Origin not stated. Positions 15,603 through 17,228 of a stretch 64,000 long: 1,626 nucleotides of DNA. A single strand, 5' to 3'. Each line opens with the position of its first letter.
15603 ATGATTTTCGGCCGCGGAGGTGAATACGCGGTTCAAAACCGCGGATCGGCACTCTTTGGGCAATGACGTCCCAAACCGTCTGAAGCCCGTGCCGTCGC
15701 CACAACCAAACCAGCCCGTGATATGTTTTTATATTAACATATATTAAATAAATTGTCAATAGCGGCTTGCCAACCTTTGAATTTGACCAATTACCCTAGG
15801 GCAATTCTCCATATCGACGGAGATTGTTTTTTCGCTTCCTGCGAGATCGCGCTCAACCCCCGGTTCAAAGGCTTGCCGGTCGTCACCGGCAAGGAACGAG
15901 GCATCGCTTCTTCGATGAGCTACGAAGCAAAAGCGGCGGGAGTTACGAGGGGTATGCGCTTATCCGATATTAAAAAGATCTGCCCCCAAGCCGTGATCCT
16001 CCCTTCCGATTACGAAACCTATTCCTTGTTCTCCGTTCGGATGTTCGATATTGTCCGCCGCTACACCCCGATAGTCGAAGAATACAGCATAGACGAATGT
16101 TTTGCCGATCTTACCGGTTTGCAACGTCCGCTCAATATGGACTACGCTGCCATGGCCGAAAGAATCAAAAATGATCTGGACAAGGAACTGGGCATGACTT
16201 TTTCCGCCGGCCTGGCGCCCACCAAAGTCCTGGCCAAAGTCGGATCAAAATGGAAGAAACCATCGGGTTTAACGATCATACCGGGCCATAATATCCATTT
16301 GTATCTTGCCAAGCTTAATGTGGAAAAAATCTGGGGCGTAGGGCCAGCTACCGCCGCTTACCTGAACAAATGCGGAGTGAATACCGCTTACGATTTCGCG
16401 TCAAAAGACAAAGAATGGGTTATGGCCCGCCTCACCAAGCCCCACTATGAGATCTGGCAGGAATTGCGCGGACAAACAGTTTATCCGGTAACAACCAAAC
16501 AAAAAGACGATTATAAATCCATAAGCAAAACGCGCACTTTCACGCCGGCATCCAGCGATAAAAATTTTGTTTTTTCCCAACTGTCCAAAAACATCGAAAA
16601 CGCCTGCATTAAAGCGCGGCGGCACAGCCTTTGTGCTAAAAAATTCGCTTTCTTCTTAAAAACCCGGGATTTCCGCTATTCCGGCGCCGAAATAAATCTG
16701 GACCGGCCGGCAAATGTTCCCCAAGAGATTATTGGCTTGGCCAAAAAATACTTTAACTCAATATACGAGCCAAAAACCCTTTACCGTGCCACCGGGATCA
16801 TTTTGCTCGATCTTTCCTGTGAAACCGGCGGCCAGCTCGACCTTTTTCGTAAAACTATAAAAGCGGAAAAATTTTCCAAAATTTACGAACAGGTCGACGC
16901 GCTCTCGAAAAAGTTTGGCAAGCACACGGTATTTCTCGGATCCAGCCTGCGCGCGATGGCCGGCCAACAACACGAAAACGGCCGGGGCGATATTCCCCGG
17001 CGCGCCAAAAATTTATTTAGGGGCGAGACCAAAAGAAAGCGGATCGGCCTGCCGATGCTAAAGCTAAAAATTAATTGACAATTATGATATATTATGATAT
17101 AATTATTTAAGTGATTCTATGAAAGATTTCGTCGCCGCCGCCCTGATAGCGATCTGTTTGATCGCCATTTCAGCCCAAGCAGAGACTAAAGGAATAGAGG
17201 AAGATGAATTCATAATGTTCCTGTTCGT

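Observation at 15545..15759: Candidate ~180-nt structured sRNA divergently transcribed between lexA and the Y-family polymerase gene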

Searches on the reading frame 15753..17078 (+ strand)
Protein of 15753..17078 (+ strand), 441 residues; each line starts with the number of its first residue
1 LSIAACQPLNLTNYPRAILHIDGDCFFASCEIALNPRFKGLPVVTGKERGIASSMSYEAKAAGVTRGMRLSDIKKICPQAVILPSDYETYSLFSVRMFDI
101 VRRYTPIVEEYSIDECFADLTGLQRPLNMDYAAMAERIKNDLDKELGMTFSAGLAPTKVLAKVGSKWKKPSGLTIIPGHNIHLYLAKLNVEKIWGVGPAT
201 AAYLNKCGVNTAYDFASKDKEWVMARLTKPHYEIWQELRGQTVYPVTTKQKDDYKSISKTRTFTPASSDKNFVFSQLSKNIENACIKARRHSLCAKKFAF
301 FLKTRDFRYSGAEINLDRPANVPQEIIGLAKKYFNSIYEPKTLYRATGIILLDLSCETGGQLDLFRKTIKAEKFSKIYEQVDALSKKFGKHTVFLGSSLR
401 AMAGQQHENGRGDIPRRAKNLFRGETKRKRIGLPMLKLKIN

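Call 12: search_protein_families(library=pfam, proteins=[window:15753-17078:+], max_evalue=0.01)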
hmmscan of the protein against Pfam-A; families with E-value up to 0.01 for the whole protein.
window:15753-17078:+ (441 aa): 3 families
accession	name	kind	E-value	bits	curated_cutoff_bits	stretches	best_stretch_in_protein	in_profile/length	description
PF00817.25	IMS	-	4.1e-43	147.3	23.2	1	21-165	1-147/148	impB/mucB/samB family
PF11799.13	IMS_C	-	6.5e-14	52.7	20.7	1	255-364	2-109/109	impB/mucB/samB family C-terminal domain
PF11798.14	IMS_HHH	-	3.2e-05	24.3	24.4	1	182-208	5-31/32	IMS family HHH motif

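Call 14: find_related_loci(query=window:15777-17078:+, collection=genome_contigs, flank=3000)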
Query window:15777-17078:+ (433 aa) in genome_contigs; peptide patterns used: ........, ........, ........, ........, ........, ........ (x = any residue, [..] = any of these).
104 stretches matched a pattern; 30 encode a relative of the query (tblastn E <= 1e-3); 30 distinct loci.
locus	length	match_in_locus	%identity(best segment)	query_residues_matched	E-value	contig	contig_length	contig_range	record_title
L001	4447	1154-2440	72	1-429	0e+0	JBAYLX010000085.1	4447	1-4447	MAG: Candidatus Paceibacterota bacterium isolate SO_2016_LW1_25 scaffold34664_LW64-88_2016, whole genome shotgun sequenc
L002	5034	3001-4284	64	1-428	0e+0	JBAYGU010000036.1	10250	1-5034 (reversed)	MAG: Candidatus Buchananbacteria bacterium isolate SO_2016_GW1_132 scaffold11942_OW334_2016, whole genome shotgun sequen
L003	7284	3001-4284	63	1-428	0e+0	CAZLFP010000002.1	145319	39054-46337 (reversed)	MAG TPA_asm: uncultured Gammaproteobacteria bacterium isolate SRP141376_co3_30 genome assembly, contig: NODE_139_length_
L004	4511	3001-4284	64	1-428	0e+0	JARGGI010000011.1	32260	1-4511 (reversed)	MAG: Patescibacteria group bacterium isolate C14-28 NODE_11_length_32260_cov_18.709691, whole genome shotgun sequence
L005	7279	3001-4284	63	1-428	0e+0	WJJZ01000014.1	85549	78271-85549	MAG: Candidatus Magasanikiibacteriota bacterium isolate Bin_289 k141_2916450, whole genome shotgun sequence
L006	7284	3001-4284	62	1-428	0e+0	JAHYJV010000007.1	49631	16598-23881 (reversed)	MAG: Patescibacteria group bacterium isolate KA31 NODE_415_length_49631_cov_182.081347, whole genome shotgun sequence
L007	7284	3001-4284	64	1-428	0e+0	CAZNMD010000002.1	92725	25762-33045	MAG TPA_asm: uncultured Candidatus Saccharibacteria bacterium isolate SRP287051_co1_29 genome assembly, contig: NODE_520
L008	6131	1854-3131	61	3-428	0e+0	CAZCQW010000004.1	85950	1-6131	MAG TPA_asm: uncultured Gammaproteobacteria bacterium isolate SRP285395_co1_539 genome assembly, contig: NODE_276_length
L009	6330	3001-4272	63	5-428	0e+0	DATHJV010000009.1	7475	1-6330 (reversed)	MAG TPA_asm: Candidatus Paceibacterota bacterium isolate SMAG_U12561 k141_526121, whole genome shotgun sequence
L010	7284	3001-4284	61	1-428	0e+0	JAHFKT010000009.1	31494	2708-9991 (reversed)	MAG: Candidatus Yanofskybacteria bacterium isolate nzgw416 NODE_711_length_31495_cov_3.818385, whole genome shotgun sequ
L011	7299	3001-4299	60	1-433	2e-180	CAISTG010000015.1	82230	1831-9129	MAG: Candidatus Buchananbacteria bacterium isolate MJ-time_bin-7222 genome assembly, contig: bin-7222:15/66, whole genom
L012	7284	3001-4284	58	1-428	6e-180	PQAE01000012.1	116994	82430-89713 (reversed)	MAG: Parcubacteria group bacterium isolate FeB_17 contig_9132, whole genome shotgun sequence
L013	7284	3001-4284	58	1-428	4e-174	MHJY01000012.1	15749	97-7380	MAG: Candidatus Jacksonbacteria bacterium RIFOXYB2_FULL_44_15 rifoxyb2_full_scaffold_1629, whole genome shotgun sequence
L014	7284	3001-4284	58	1-428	2e-173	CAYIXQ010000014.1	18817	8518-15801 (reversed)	MAG TPA_asm: uncultured Candidatus Saccharibacteria bacterium isolate ERP119705_co6_804 genome assembly, contig: NODE_31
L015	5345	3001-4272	60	5-428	3e-173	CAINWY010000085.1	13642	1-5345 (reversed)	uncultured bacterium isolate Umea_bin-03904 genome assembly, contig: bin-03904:085/125, whole genome shotgun sequence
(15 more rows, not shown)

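Call 24: find_homologous_proteins(query=window:15753-17078:+, max_evalue=1e-100)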
Query window:15753-17078:+ (441 aa): 6262 proteins with E <= 1e-100 among 8000 candidates; the best 120 are listed.
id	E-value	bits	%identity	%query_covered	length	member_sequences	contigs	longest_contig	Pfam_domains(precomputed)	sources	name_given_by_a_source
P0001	2.6e-278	941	96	98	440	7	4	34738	PF11799.14,PF00817.26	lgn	-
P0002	8.7e-245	830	84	98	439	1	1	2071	PF11799.14,PF00817.26,PF11798.15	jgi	jgi:DNA polymerase-4/DNA polymerase V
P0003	3.5e-243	825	83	98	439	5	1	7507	PF11799.14,PF00817.26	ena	-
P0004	1.0e-242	824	83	99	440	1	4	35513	PF11799.14,PF00817.26,PF11798.15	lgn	-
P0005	3.0e-236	802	82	98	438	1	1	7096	PF11799.14,PF00817.26,PF11798.15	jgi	jgi:DNA polymerase-4/DNA polymerase V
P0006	8.8e-225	764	76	98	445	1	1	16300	PF11799.14,PF00817.26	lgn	-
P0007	8.3e-217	738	74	98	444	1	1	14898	PF11799.14,PF00817.26,PF11798.15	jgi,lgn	jgi:DNA polymerase-4/DNA polymerase V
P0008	9.9e-210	715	72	98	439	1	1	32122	PF11799.14,PF00817.26,PF11798.15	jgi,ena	-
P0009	1.8e-207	707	76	92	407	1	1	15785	PF11799.14,PF00817.26,PF11798.15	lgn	-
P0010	1.9e-207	707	72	98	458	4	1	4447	PF11799.14,PF00817.26,PF11798.15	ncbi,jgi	ncbi:MAG: DNA polymerase IV [Candidatus Paceibacterota bacterium]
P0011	1.3e-206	705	71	98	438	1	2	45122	PF11799.14,PF00817.26,PF11798.15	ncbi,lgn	-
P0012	2.4e-206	704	70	98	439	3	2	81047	PF11799.14,PF00817.26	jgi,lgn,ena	-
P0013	1.5e-204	698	70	98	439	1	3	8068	PF11799.14,PF00817.26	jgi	jgi:DNA polymerase-4/DNA polymerase V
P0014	2.0e-203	694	70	98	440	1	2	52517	PF11799.14,PF00817.26,PF11798.15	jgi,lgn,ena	-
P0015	2.6e-203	694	70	98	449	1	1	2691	PF11799.14,PF00817.26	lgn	-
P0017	5.2e-201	686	68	99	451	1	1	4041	PF11799.14,PF00817.26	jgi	jgi:DNA polymerase IV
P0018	2.1e-200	684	85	78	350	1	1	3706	PF11799.14,PF00817.26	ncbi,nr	ncbi:MAG: DNA polymerase IV, partial [Candidatus Nealsonbacteria bacterium]|nr:DNA polymerase IV [Ca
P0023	4.2e-193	660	67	98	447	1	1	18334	PF11799.14,PF00817.26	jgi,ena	-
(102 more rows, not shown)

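Call 26: find_encoding_contigs(protein=P0001, flank=2000, max_places=3)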
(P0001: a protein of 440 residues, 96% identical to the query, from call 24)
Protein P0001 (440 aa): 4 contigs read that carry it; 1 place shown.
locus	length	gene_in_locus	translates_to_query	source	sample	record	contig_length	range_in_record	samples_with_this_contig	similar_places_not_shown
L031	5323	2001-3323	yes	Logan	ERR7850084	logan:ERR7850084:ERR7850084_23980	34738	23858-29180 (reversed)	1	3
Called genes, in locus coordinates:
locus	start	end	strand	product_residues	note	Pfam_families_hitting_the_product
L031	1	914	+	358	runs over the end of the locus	PF13354:Beta-lactamase2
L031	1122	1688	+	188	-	PF00717:Peptidase_S24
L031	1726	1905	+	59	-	-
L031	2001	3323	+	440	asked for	PF00817:IMS, PF11799:IMS_C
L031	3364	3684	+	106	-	-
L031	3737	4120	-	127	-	PF00293:NUDIX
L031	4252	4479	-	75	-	-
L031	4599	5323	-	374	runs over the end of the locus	PF10648:Gmad2, PF10646:Germane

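Call 27: find_encoding_contigs(protein=P0003, flank=2000, max_places=2)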
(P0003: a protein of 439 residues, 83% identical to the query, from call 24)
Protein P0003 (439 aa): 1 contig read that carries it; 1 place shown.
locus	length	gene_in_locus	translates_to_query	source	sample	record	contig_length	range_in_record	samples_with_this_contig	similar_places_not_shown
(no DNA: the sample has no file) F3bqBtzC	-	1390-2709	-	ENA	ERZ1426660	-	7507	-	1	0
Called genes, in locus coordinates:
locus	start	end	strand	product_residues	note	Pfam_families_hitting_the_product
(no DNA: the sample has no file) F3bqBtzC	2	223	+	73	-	?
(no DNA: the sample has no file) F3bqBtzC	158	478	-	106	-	-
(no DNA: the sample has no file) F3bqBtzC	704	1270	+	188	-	PF00717:Peptidase_S24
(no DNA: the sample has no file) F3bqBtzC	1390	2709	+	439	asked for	PF00817:IMS, PF11799:IMS_C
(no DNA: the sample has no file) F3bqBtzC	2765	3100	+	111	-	-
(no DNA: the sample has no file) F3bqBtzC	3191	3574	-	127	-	PF00293:NUDIX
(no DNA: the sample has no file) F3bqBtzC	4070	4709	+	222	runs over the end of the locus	-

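Call 28: find_encoding_contigs(protein=P0004, flank=2000, max_places=2)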
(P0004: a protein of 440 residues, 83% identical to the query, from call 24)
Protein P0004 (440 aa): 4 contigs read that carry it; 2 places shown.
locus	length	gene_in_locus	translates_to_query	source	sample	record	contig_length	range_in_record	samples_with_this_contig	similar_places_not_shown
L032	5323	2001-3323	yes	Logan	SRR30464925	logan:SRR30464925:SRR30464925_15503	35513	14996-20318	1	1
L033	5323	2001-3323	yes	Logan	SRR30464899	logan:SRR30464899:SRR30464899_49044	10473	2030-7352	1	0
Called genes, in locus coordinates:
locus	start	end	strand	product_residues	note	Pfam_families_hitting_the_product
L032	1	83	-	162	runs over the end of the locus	-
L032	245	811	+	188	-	PF00717:Peptidase_S24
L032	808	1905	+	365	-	PF13354:Beta-lactamase2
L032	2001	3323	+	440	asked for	PF00817:IMS, PF11798:IMS_HHH (weak), PF11799:IMS_C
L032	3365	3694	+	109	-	-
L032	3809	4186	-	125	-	PF00293:NUDIX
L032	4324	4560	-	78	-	-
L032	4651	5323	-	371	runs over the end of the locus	PF10648:Gmad2, PF10646:Germane (weak)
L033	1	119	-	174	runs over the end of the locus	-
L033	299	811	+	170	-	PF00717:Peptidase_S24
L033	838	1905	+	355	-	PF13354:Beta-lactamase2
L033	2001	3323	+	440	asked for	PF00817:IMS, PF11798:IMS_HHH (weak), PF11799:IMS_C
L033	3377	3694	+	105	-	-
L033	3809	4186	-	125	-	PF00293:NUDIX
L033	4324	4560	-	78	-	-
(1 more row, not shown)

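Call 31: find_encoding_contigs(protein=P0005, flank=2000, max_places=2)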
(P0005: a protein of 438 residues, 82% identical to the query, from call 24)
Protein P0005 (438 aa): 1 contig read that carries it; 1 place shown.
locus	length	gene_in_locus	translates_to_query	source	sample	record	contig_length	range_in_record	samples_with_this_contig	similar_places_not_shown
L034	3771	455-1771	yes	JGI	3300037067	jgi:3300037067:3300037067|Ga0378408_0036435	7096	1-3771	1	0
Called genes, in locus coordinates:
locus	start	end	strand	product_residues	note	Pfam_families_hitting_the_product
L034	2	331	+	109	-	?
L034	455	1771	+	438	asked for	PF00817:IMS, PF11798:IMS_HHH (weak), PF11799:IMS_C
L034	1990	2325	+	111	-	-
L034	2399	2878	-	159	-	PF00293:NUDIX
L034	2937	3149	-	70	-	-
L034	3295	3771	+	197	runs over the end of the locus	-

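Call 32: find_encoding_contigs(protein=P0006, flank=2000, max_places=2)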
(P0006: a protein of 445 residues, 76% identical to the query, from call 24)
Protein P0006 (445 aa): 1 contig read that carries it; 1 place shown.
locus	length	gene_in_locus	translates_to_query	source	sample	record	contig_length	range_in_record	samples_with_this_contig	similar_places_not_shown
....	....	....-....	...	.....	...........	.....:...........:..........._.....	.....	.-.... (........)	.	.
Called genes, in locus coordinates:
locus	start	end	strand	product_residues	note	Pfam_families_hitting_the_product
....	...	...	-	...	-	-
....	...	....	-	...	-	-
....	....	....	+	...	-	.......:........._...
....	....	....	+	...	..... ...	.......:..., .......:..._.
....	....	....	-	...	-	-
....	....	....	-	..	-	-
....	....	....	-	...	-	?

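Call 33: find_encoding_contigs(protein=P0007, flank=2000, max_places=2)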
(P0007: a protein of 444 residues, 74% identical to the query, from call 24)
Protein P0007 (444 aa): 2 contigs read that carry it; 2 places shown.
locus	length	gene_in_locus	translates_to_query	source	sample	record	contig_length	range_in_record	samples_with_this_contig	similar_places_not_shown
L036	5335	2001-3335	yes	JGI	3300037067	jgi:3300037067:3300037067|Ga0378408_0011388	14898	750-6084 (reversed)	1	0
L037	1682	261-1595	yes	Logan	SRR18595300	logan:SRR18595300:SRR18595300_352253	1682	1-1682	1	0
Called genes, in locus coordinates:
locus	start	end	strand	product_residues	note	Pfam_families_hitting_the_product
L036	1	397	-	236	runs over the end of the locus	PF09360:zf-CDGSH, PF06902:Fer4_19, PF09360:zf-CDGSH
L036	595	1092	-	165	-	-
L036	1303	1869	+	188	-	PF00717:Peptidase_S24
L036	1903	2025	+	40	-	-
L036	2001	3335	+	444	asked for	PF00817:IMS, PF11798:IMS_HHH (weak), PF11799:IMS_C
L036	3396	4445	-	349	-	-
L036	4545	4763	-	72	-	-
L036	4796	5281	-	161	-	PF20603:Bact_hydrolase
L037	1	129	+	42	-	?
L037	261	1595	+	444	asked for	PF00817:IMS, PF11798:IMS_HHH (weak), PF11799:IMS_C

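Call 38: find_encoding_contigs(protein=P0002, flank=2000, max_places=2)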
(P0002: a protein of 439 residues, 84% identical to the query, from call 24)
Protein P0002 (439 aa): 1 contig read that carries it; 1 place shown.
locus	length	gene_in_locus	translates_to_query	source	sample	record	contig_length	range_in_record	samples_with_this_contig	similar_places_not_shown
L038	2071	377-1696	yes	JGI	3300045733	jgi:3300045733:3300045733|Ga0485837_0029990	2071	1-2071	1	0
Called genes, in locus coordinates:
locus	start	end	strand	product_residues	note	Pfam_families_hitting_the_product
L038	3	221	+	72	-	?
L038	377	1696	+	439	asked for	PF00817:IMS, PF11798:IMS_HHH (faint), PF11799:IMS_C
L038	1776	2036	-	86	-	-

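Call 39: find_encoding_contigs(protein=P0018, flank=2500, max_places=2)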
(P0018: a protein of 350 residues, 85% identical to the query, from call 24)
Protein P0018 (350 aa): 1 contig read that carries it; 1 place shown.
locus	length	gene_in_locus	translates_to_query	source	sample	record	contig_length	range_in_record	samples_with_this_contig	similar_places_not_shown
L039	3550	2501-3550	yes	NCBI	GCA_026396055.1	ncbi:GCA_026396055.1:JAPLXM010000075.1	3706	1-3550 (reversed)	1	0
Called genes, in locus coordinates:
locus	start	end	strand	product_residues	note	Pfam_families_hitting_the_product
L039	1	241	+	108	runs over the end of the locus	-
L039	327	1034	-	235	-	PF09360:zf-CDGSH, PF06902:Fer4_19, PF09360:zf-CDGSH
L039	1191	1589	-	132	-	-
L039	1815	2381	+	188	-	PF00717:Peptidase_S24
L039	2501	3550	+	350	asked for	PF00817:IMS, PF11799:IMS_C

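Call 40: find_encoding_contigs(protein=P0009, flank=2000, max_places=2)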
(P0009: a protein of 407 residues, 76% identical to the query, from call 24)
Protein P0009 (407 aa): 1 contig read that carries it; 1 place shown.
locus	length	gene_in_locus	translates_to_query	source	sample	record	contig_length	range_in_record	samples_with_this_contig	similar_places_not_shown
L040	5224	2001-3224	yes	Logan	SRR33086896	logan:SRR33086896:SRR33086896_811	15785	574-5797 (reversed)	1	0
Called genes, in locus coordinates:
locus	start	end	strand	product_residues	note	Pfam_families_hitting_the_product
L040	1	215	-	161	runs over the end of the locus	-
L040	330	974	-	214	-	-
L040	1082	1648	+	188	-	PF00717:Peptidase_S24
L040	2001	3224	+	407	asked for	PF00817:IMS, PF11798:IMS_HHH, PF11799:IMS_C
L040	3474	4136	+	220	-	-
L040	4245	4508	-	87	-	-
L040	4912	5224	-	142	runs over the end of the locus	PF00293:NUDIX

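Call 41: find_encoding_contigs(protein=P0008, flank=2000, max_places=2)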
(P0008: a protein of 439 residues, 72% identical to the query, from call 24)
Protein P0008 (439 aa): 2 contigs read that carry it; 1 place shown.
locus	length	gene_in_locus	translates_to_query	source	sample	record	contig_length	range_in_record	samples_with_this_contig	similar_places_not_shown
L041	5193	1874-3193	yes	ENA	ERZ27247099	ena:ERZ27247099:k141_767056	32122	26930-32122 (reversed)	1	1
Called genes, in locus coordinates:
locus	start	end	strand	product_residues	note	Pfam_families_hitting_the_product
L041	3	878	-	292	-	?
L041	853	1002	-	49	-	-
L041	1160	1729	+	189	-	PF00717:Peptidase_S24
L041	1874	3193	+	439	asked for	PF11798:IMS_HHH (faint), PF00817:IMS, PF11799:IMS_C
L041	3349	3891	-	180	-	-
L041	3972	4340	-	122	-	PF07883:Cupin_2 (weak)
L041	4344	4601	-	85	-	-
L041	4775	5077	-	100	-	PF01741:MscL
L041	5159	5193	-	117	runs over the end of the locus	PF00520:Ion_trans, PF07885:Ion_trans_2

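Call 54: find_encoding_contigs(protein=P0017, flank=2500, max_places=2)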
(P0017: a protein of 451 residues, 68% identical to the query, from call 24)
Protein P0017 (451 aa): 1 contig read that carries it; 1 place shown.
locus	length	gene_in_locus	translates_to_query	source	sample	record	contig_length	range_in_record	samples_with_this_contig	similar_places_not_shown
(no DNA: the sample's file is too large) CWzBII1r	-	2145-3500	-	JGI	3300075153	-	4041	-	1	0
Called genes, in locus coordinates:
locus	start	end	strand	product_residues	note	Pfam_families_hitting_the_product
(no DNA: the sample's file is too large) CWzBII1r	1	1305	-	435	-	?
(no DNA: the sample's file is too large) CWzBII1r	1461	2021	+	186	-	PF00717:Peptidase_S24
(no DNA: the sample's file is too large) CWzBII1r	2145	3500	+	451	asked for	PF00817:IMS, PF11799:IMS_C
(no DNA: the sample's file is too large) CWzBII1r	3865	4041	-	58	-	?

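Call 55: find_encoding_contigs(protein=P0023, flank=2500, max_places=2)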
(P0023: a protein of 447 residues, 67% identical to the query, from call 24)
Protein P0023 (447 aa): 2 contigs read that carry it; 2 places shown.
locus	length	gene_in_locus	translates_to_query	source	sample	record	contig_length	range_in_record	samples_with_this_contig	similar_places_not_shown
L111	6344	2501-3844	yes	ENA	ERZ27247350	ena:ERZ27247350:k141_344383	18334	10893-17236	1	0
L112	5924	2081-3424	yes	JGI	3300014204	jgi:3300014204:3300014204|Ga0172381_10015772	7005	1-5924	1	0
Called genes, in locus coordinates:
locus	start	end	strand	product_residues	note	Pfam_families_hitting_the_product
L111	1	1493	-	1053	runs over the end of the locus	PF19077:Big_13 (faint), PF17957:Big_7, PF18884:TSP3_bac (faint)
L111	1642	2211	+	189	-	PF00717:Peptidase_S24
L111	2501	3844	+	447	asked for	PF00817:IMS, PF11799:IMS_C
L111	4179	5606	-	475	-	PF13287:Fn3_assoc, PF13290:CHB_HEX_C_1, PF01471:PG_binding_1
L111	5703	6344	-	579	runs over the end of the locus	?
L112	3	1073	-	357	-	?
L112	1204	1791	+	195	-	PF00717:Peptidase_S24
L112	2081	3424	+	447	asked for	PF00817:IMS, PF11799:IMS_C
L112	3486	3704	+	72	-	-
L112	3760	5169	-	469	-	PF13290:CHB_HEX_C_1, PF13287:Fn3_assoc, PF01471:PG_binding_1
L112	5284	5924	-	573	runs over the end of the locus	?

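Call 77: find_related_loci(query=window:15753-17078:+, collection=viral_contigs, flank=2000)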
Query window:15753-17078:+ (441 aa) in viral_contigs; peptide patterns used: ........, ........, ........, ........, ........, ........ (x = any residue, [..] = any of these).
1 stretches matched a pattern, but none encodes a relative of the query by tblastn (E <= 1e-3).

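Call 79: list_cluster_members(proteins=[P0001, window:15753-17075:+, P0011])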
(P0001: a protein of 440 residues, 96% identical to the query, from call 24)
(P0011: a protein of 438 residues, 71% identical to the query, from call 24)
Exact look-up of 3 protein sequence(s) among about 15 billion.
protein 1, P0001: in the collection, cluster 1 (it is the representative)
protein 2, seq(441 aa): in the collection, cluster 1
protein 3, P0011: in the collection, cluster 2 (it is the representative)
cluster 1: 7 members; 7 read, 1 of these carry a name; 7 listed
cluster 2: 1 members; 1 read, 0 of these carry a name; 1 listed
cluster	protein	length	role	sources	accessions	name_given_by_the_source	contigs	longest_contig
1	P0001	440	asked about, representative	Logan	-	-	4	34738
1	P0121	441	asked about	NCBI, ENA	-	-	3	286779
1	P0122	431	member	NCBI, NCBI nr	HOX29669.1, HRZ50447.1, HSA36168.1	MAG TPA: DNA polymerase IV [Candidatus Paceibacterota bacterium] | DNA polymerase IV [Candidatus Pacearchaeota archaeon]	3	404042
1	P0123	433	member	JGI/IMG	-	-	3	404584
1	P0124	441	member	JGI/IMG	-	-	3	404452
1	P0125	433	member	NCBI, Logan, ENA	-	-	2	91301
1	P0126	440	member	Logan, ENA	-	-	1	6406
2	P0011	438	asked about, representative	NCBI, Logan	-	-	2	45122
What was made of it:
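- Tried and rejected: The scan did not return the window's own locus, although JGI contigs with this exact DinB exist (call 79).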
